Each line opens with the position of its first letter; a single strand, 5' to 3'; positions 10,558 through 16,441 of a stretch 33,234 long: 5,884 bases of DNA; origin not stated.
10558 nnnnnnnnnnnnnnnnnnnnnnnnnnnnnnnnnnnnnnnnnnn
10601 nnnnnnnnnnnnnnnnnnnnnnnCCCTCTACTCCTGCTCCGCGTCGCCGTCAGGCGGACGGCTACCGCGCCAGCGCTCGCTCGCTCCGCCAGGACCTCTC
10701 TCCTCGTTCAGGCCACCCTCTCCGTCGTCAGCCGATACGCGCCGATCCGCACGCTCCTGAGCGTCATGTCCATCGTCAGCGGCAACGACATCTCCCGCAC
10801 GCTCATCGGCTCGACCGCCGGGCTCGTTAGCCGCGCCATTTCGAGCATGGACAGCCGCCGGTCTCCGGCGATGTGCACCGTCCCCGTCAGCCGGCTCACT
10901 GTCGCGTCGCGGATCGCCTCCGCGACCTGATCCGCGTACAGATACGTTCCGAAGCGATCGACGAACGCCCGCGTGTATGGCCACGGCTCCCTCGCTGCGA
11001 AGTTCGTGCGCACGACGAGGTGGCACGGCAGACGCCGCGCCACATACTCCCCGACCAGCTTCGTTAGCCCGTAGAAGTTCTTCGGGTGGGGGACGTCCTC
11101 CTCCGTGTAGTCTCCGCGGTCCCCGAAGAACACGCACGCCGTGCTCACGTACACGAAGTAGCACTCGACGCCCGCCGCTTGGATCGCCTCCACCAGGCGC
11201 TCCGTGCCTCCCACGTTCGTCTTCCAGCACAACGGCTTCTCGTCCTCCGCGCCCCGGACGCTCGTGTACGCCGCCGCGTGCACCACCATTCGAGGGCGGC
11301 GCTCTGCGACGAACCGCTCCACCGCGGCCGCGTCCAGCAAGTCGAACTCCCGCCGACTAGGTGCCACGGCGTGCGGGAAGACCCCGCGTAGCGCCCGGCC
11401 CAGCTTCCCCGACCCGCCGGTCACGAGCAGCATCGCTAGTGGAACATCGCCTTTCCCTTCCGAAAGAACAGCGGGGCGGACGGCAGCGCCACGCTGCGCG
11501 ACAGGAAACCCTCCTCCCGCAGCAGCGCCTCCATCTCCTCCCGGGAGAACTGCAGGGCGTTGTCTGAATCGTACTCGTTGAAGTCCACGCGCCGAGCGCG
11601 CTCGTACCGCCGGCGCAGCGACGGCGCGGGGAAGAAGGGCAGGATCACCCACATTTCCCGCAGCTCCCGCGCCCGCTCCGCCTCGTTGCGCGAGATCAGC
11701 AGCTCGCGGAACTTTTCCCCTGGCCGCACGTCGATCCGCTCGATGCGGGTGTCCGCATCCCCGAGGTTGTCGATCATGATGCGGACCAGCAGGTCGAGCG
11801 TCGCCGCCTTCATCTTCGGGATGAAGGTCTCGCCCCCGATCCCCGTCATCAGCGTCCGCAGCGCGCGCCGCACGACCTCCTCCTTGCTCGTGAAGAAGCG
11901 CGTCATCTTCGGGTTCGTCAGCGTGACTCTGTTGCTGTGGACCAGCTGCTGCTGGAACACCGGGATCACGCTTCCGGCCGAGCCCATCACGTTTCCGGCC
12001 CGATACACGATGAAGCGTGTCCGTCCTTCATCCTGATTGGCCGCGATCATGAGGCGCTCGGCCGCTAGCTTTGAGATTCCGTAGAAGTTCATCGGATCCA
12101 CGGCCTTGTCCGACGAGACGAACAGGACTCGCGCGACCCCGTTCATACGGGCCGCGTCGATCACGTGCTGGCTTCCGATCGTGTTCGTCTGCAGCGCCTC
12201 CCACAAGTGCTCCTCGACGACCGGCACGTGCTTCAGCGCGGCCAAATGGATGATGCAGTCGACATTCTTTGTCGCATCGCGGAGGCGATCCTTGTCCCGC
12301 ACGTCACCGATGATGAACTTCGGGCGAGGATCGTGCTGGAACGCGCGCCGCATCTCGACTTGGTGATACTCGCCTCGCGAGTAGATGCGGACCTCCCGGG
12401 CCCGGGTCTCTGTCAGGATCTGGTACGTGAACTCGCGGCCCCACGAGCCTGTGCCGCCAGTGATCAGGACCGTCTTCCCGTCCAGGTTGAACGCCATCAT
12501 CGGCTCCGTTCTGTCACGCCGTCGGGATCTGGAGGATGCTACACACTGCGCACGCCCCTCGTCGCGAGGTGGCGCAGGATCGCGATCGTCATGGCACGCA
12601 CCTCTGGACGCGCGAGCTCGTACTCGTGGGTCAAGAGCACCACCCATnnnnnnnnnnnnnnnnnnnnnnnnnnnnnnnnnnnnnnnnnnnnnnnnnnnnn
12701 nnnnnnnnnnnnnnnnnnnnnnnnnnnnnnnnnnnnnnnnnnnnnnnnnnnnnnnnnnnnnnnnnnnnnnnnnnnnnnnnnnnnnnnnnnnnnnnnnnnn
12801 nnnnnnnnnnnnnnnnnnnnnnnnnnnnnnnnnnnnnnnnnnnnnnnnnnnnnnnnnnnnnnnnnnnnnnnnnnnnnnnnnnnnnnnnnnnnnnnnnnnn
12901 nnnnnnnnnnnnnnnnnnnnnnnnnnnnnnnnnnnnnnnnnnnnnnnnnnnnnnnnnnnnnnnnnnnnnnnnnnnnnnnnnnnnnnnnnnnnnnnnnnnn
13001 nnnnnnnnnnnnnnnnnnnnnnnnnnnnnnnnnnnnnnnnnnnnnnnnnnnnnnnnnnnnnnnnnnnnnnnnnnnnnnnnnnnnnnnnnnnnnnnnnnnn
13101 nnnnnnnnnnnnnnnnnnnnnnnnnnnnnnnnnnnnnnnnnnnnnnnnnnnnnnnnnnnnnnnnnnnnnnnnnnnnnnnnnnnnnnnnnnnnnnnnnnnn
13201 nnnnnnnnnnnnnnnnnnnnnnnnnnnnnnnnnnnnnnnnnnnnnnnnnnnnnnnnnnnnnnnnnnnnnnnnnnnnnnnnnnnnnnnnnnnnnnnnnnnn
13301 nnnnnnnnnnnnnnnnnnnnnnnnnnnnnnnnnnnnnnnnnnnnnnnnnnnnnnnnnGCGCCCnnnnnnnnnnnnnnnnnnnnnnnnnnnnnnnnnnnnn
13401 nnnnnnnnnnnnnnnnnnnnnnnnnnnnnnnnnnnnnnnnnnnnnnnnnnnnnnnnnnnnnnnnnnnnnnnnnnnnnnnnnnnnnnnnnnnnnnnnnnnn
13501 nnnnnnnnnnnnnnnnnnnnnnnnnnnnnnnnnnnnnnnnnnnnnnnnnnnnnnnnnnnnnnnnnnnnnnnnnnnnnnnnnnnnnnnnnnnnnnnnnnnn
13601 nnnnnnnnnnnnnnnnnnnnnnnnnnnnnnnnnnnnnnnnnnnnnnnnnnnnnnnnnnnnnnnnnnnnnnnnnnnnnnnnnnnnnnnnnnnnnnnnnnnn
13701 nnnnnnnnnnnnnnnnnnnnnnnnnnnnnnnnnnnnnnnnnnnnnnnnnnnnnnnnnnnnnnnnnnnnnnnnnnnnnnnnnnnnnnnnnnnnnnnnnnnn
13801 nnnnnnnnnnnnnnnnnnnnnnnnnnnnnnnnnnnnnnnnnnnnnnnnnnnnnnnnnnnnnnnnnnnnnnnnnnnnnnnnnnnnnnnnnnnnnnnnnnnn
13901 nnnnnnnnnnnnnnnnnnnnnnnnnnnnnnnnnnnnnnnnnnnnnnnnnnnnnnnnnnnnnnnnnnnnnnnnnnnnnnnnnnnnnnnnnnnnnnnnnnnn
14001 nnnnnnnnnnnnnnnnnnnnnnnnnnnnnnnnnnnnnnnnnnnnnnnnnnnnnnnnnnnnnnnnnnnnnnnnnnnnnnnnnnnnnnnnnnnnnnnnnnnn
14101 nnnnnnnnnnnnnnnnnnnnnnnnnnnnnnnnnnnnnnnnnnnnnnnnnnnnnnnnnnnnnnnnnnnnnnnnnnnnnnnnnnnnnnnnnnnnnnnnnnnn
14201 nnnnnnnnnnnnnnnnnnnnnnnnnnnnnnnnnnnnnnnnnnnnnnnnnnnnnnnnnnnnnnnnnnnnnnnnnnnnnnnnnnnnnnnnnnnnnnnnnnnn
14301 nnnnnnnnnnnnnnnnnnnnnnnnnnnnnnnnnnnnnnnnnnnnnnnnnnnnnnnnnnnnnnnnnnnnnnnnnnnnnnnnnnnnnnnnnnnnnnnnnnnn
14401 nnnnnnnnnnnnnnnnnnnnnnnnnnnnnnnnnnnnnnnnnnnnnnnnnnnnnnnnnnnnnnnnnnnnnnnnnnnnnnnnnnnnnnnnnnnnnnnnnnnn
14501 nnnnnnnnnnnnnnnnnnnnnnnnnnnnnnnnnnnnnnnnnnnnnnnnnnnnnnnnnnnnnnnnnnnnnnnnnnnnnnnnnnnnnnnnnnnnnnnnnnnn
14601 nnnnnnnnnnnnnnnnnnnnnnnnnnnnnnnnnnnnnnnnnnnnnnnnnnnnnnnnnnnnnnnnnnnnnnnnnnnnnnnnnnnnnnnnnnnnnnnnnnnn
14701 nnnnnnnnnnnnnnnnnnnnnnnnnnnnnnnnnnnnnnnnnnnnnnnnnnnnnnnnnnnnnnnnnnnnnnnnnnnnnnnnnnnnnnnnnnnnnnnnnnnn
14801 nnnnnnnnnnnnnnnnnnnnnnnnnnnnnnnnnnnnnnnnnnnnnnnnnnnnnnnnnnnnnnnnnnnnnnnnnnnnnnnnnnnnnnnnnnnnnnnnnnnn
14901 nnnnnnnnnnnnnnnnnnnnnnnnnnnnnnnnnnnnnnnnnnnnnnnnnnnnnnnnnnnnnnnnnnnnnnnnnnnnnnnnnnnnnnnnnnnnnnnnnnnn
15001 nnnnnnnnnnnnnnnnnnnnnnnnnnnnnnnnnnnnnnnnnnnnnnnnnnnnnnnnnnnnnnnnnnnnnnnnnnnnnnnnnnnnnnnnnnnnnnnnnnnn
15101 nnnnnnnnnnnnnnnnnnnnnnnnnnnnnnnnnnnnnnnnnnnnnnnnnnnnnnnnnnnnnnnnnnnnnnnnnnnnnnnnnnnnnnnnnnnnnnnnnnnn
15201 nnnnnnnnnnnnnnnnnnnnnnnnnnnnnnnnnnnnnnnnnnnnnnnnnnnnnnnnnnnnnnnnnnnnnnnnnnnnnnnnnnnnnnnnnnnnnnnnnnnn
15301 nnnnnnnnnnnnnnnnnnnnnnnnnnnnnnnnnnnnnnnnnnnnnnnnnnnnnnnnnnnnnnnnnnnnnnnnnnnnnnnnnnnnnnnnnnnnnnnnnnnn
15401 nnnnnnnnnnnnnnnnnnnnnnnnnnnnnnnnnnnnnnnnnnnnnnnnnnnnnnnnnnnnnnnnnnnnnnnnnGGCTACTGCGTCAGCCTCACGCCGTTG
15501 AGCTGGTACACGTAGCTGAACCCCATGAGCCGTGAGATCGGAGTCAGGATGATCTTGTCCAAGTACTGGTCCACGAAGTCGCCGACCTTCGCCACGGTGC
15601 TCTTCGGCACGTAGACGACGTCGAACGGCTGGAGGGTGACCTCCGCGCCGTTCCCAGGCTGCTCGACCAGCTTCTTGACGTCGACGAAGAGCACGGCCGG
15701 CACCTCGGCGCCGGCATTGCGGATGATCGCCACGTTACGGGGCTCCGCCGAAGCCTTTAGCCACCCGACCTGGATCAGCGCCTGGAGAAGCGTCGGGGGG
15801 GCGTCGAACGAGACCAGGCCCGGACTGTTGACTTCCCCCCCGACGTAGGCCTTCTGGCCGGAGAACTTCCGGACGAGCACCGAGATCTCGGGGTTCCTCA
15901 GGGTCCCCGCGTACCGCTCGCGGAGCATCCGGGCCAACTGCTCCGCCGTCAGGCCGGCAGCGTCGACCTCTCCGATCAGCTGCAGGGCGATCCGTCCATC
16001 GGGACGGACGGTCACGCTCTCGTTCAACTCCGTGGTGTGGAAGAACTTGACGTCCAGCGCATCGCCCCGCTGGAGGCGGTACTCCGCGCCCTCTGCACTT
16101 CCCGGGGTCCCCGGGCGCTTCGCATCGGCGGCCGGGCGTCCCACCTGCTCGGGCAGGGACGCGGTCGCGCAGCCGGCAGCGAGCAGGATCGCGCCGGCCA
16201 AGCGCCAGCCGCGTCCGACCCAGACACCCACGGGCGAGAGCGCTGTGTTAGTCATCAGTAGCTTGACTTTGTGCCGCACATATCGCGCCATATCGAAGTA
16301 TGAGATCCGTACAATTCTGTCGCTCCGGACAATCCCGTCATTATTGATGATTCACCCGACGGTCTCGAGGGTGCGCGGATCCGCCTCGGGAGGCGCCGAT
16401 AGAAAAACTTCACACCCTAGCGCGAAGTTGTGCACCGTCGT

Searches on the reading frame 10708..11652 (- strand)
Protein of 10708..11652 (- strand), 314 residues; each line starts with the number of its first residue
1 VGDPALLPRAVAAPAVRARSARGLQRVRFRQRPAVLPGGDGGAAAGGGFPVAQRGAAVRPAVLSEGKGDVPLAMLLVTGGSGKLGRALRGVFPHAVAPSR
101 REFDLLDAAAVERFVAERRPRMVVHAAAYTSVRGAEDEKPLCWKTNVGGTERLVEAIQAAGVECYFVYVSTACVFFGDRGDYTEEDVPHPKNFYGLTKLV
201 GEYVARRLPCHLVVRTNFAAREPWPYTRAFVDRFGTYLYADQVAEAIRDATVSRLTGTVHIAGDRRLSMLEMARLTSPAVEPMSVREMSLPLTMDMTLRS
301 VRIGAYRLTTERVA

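Call 11: search_protein_families(library=pfam, proteins=[window:10708-11652:-], max_evalue=0.001)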
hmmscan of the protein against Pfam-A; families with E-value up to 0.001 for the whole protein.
window:10708-11652:- (314 aa): 6 families
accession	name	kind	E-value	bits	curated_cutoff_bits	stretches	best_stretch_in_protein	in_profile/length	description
PF04321.23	RmlD_sub_bind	-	1.8e-36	126.2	27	1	75-217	3-149/287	RmlD substrate binding domain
PF01370.27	Epimerase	-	3.6e-20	72.9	20.9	1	76-206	2-154/240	NAD dependent epimerase/dehydratase family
PF16363.11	GDP_Man_Dehyd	-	3.5e-13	50.2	27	1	102-206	58-165/332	GDP-mannose 4,6 dehydratase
PF02719.21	Polysacc_synt_2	-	4.3e-10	39.7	20.2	1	104-206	62-150/293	Polysaccharide biosynthesis protein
PF01073.25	3Beta_HSD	-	6.3e-08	32.4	22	1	103-181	52-127/280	3-beta hydroxysteroid dehydrogenase/isomerase family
PF07993.18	NAD_binding_4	-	6.3e-05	22.7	20.1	1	121-208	90-191/258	Male sterility protein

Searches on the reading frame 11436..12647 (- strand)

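Call 8: search_protein_families(library=pfam, proteins=[window:11436-12647:-], max_evalue=0.001)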
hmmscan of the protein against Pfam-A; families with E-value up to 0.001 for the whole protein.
window:11436-12647:- (403 aa): 10 families
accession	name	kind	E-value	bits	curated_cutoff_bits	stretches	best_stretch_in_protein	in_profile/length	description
PF02719.21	Polysacc_synt_2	-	5.4e-80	269.1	20.2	1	60-334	1-290/293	Polysaccharide biosynthesis protein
PF01370.27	Epimerase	-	1.3e-24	87.4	20.9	1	60-261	1-220/240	NAD dependent epimerase/dehydratase family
PF01073.25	3Beta_HSD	-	3.1e-18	66.2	22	1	61-185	1-122/280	3-beta hydroxysteroid dehydrogenase/isomerase family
PF16363.11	GDP_Man_Dehyd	-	7.8e-15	55.6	27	1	61-202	1-166/332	GDP-mannose 4,6 dehydratase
PF07993.18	NAD_binding_4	-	5.7e-12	45.8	20.1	1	62-183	1-140/258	Male sterility protein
PF13460.12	NAD_binding_10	-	5.2e-10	39.9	27.2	1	64-185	1-104/184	NAD(P)H-binding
PF04321.23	RmlD_sub_bind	-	6e-09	35.8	27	1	59-226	2-157/287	RmlD substrate binding domain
PF05368.20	NmrA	-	0.00021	21.5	27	1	58-187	3-115/298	NmrA-like family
PF00106.31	adh_short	-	0.00033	20.6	26.6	1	58-211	1-171/195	short chain dehydrogenase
PF08659.16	KR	-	0.00046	20.6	22.6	1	59-140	2-93/180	KR domain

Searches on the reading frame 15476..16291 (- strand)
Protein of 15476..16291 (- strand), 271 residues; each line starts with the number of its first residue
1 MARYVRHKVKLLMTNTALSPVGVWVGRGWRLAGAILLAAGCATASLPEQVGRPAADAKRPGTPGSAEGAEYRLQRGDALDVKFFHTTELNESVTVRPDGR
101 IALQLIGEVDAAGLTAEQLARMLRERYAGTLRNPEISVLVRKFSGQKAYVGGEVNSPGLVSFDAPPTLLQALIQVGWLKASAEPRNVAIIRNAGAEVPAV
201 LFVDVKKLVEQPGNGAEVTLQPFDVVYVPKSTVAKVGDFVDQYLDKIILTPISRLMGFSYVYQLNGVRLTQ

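Call 8: search_protein_families(library=pfam, proteins=[window:15476-16291:-], max_evalue=0.001)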
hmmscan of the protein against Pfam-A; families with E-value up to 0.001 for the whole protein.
window:15476-16291:- (271 aa): 3 families
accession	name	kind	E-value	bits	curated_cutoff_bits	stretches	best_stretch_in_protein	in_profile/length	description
PF02563.21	Poly_export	-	7.3e-22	77.8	28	1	66-140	2-76/77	Polysaccharide biosynthesis/export protein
PF22461.2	SLBB_2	-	7.8e-10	39.2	27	1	146-228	1-79/79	SLBB domain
PF10531.15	SLBB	-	3.8e-06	27.1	27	1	148-192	2-46/55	SLBB domain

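Call 10: search_protein_families(library=ncbifam, proteins=[window:15476-16291:-], max_evalue=0.001)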
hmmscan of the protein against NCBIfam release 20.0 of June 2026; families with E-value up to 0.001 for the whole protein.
window:15476-16291:- (271 aa): 4 families
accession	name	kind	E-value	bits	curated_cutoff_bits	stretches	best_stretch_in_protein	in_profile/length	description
TIGR03027.2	pepcterm_export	equivalog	8.7e-32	110.1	180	1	70-232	2-168/169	XrtA/PEP-CTERM system exopolysaccharide export protein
NF041843.1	EpsY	equivalog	3.4e-24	85.2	320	1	66-228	48-210/211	exopolysaccharide export protein EpsY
NF011658.0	PRK15078.1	subfamily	3.7e-18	65.5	333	1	94-236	119-257/380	polysaccharide export protein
TIGR03028.1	EpsE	equivalog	6.7e-14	51.8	262.65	1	70-233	1-164/239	polysaccharide export protein EpsE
